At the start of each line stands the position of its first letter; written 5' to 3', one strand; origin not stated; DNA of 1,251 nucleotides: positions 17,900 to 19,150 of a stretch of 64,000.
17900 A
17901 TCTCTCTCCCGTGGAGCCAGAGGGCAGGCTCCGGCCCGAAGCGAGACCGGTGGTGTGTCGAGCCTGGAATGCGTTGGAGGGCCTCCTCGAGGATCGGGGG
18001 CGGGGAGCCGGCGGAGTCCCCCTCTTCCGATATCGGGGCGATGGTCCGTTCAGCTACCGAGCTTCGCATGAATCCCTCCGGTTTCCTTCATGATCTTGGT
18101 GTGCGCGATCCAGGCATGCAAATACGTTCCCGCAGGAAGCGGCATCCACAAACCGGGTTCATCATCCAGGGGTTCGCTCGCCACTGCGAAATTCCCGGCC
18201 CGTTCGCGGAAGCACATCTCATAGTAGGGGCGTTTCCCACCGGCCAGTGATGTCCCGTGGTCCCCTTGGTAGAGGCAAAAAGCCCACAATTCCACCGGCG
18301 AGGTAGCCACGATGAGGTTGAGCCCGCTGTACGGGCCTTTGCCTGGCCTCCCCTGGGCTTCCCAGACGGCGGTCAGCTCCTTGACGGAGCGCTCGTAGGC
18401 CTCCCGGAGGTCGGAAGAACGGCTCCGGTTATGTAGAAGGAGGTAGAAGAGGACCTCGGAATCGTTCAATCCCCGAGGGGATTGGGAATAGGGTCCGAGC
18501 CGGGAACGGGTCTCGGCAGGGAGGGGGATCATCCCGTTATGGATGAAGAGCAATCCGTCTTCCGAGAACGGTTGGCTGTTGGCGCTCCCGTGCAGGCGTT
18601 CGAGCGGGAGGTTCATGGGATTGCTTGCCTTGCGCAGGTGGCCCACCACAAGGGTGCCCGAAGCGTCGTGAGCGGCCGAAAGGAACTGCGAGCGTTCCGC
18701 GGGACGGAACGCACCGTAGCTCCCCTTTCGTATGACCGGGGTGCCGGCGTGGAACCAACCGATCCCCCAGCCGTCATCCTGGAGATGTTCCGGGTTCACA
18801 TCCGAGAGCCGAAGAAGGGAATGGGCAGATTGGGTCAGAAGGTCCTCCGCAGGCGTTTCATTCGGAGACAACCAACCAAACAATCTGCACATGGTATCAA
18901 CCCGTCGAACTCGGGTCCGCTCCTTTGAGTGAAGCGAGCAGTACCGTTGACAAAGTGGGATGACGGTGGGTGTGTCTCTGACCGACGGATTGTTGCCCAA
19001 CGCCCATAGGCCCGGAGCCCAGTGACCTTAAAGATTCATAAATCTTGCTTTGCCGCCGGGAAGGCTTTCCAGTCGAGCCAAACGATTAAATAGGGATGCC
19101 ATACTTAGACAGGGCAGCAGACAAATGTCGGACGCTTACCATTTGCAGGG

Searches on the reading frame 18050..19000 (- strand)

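Call 6: search_protein_families(library=pfam, proteins=[window:18050-19000:-], max_evalue=0.1)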
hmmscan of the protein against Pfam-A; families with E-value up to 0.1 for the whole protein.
window:18050-19000:- (316 aa): 2 families
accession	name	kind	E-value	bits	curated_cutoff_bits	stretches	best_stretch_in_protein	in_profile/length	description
PF13230.11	GATase_4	-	2e-06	27.4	23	1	74-212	32-162/272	Glutamine amidotransferases class-II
PF13522.11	GATase_6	-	4.7e-05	23.9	27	1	139-190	27-78/130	Glutamine amidotransferase domain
